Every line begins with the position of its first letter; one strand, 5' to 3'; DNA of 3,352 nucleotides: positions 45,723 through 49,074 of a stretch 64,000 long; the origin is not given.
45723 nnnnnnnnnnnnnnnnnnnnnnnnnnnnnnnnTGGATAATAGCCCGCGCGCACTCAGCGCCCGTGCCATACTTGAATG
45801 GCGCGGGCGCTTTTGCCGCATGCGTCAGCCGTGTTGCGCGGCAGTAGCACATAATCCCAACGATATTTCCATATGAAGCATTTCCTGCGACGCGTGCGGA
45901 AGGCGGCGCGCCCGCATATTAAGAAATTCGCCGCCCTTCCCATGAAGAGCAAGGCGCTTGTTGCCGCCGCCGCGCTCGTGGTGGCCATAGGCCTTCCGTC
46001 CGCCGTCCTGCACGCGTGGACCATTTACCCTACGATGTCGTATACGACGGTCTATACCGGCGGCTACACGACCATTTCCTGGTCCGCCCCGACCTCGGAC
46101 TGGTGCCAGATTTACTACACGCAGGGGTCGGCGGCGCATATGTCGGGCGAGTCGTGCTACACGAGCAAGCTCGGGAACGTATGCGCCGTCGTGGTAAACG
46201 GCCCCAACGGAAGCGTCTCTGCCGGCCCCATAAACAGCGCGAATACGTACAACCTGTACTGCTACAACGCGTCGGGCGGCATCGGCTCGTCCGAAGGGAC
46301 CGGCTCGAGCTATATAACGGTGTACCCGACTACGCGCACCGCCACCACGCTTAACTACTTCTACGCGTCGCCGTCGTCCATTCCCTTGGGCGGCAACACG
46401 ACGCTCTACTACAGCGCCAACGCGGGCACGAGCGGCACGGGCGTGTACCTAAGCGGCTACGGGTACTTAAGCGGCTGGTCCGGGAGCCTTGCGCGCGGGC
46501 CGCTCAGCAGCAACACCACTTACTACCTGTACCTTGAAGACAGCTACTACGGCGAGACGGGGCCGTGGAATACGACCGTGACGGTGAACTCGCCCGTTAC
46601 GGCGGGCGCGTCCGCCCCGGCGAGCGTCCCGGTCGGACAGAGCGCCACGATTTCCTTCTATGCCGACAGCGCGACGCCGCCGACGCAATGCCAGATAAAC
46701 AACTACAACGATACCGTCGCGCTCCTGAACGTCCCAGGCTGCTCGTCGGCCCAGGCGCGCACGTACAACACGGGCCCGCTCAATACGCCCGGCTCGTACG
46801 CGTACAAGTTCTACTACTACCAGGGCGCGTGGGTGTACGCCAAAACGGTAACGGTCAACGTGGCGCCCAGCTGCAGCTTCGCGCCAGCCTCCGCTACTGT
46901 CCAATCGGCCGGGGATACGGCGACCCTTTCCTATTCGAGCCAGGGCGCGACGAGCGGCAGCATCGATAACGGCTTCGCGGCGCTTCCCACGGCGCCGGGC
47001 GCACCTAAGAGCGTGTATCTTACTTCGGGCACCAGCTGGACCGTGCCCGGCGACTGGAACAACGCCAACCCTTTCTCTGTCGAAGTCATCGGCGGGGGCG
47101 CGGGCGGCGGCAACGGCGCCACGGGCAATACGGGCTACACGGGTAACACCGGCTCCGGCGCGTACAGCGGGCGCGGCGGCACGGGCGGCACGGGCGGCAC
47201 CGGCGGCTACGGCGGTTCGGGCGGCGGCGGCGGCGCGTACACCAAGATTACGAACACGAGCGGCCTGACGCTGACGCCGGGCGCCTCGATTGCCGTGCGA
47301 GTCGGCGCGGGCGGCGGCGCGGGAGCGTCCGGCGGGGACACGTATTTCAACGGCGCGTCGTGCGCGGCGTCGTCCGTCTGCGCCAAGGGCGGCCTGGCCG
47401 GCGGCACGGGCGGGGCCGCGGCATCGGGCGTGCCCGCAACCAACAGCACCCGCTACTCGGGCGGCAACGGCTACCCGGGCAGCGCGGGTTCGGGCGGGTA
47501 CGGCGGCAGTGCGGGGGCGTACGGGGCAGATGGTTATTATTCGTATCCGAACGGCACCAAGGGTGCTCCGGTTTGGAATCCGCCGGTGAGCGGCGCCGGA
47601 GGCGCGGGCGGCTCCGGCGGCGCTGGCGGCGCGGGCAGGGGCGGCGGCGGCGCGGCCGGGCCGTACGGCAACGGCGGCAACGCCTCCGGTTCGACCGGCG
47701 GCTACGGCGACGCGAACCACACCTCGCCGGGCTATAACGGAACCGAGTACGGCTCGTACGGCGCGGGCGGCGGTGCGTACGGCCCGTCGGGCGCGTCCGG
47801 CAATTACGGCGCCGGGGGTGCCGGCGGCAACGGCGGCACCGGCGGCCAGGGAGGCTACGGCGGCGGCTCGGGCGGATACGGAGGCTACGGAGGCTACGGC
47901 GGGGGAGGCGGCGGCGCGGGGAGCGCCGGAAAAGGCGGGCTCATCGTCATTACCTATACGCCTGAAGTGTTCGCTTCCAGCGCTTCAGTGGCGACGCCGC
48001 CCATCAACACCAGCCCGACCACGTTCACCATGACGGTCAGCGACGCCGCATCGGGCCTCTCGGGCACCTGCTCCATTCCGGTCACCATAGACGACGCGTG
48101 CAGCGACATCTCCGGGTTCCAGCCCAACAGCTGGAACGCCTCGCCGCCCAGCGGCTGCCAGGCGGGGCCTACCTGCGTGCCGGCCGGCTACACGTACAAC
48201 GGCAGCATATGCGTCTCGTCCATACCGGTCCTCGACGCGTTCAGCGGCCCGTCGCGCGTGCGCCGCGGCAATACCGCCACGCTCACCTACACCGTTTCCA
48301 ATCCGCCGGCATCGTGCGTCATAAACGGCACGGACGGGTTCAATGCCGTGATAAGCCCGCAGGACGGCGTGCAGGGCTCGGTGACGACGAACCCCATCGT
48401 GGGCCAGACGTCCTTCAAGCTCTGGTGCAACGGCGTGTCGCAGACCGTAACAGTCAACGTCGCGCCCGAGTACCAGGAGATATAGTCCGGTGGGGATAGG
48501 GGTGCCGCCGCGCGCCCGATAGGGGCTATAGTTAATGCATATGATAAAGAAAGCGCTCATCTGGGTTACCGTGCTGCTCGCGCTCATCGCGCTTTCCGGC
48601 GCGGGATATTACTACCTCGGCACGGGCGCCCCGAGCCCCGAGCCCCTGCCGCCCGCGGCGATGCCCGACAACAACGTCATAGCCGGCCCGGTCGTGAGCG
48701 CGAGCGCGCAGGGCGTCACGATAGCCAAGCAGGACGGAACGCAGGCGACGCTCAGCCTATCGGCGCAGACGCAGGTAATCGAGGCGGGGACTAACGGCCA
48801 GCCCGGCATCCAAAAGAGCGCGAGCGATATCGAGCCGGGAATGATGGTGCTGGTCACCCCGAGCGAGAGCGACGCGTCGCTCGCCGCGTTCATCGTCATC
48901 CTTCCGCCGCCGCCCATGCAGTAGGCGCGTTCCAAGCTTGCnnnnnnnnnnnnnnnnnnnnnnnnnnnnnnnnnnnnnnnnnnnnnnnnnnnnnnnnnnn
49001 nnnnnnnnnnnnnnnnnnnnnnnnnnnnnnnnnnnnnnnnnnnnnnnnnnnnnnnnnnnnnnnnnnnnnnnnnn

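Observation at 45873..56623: About 11-kb operon of mosaic secreted proteins with interleaved paralogous small anchored proteins; conserved extreme C-terminal PE(V/Y)xE motif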

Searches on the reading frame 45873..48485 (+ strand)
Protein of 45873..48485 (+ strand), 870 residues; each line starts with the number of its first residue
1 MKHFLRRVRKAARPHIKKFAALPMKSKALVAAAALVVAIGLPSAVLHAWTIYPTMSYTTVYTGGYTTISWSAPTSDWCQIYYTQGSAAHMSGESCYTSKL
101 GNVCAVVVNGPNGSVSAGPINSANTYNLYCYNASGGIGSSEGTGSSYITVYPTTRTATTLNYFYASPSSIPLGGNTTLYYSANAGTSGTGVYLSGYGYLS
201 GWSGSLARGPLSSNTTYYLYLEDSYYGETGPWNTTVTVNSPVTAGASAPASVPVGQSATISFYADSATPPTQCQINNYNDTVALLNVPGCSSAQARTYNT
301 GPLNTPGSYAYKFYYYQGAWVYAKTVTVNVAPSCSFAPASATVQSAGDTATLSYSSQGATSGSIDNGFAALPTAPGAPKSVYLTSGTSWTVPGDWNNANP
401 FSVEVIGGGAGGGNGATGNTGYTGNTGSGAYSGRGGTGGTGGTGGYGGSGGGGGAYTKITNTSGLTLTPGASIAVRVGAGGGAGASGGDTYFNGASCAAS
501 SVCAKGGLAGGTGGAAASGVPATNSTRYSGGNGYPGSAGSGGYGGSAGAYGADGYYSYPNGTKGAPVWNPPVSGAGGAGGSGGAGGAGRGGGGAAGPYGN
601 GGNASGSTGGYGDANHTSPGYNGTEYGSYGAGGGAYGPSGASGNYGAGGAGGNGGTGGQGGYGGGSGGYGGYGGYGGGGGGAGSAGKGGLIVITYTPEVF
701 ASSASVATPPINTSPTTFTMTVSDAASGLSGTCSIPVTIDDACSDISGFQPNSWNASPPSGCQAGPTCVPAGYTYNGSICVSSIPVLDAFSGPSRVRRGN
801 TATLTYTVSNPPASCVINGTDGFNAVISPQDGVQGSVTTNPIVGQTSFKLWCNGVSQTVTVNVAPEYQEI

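Call 3: search_protein_families(library=pfam, proteins=[window:45873-48485:+], max_evalue=0.1)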
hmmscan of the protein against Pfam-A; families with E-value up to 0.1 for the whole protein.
window:45873-48485:+ (870 aa): 0 families

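Call 28: search_protein_families(library=ncbifam, proteins=[window:45873-48485:+], max_evalue=0.1)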
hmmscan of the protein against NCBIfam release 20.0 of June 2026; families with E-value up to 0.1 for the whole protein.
window:45873-48485:+ (870 aa): 0 families

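Call 82: search_protein_families(library=padloc, proteins=[window:45873-48485:+], max_evalue=0.01)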
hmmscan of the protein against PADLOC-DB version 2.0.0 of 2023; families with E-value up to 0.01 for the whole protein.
window:45873-48485:+ (870 aa): 0 families

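Call 83: search_protein_families(library=phrogs, proteins=[window:45873-48485:+], max_evalue=0.01)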
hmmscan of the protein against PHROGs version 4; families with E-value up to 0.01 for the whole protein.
window:45873-48485:+ (870 aa): 0 families

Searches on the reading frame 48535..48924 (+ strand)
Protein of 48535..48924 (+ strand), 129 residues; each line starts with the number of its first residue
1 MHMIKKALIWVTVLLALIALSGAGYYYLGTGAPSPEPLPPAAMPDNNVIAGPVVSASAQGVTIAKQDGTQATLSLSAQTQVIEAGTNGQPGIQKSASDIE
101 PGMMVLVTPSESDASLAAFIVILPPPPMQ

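Call 3: search_protein_families(library=pfam, proteins=[window:48535-48924:+], max_evalue=0.1)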
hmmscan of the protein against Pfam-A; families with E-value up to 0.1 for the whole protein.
window:48535-48924:+ (129 aa): 2 families
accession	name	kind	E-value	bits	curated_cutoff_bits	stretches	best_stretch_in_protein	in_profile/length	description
PF04042.21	DNA_pol_E_B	-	0.0034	17.3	29.1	1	42-128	30-102/210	DNA polymerase alpha/epsilon subunit B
PF17092.11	PCB_OB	-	0.0099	17.1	27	1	45-114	31-103/111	Penicillin-binding protein OB-like domain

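Call 28: search_protein_families(library=ncbifam, proteins=[window:48535-48924:+], max_evalue=0.1)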
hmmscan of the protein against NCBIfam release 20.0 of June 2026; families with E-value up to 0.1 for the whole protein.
window:48535-48924:+ (129 aa): 1 family
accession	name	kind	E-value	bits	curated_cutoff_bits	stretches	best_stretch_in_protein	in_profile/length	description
NF047433.1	Lepto_7_Nterm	domain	0.036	13.8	43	1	48-76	25-53/63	LA_0442/LA_0875 N-terminal domain-containing protein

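Call 33: find_homologous_proteins(query=A3, max_evalue=0.01)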
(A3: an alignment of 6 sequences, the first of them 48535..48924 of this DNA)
Query A3 (6 sequences) (129 aa, profile of the alignment): 24 proteins with E <= 0.01 among 8000 candidates.
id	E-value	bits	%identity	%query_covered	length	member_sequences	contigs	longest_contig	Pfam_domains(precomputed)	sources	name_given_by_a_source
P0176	2.6e-78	280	29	94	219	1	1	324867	-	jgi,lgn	jgi:hypothetical protein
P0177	6.4e-78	279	35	51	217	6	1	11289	-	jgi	jgi:hypothetical protein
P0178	6.8e-70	253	36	85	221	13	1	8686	-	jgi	jgi:hypothetical protein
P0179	4.8e-67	243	30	51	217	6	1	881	-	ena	-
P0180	5.5e-66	240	35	71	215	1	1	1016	-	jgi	jgi:hypothetical protein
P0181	2.1e-54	202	42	56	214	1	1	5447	-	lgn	-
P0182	4.0e-52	195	29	84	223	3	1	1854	-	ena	-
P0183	8.1e-50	187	29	98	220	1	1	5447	-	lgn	-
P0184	1.4e-48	183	30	96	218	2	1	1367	-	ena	-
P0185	4.7e-48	181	40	60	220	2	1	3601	-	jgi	jgi:hypothetical protein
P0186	3.6e-41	159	35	77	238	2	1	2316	-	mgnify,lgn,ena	mgnify:CR=1 FL=1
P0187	1.2e-40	157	98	100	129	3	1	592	-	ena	-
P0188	4.9e-39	152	33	59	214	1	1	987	-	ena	-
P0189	6.9e-37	145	88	98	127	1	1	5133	-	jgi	jgi:hypothetical protein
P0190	6.1e-36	142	84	97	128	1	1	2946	-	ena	-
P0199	1.4e-4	39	30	54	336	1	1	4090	PF18914.7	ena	-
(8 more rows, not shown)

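Call 37: search_protein_families(library=pfam, proteins=[P0199], max_evalue=0.01)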
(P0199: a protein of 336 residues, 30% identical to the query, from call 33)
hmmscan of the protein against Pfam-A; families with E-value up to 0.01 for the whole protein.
P0199 (336 aa): 1 family
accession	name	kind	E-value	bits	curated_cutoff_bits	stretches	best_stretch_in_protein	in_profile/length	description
PF18914.6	DUF5666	-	1.2e-13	51.5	27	2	237-303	2-59/60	Domain of unknown function (DUF5666)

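Call 82: search_protein_families(library=padloc, proteins=[window:48535-48924:+], max_evalue=0.01)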
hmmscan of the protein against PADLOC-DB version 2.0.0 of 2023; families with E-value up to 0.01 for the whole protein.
window:48535-48924:+ (129 aa): 0 families

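Call 83: search_protein_families(library=phrogs, proteins=[window:48535-48924:+], max_evalue=0.01)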
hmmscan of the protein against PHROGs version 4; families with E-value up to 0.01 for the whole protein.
window:48535-48924:+ (129 aa): 0 families
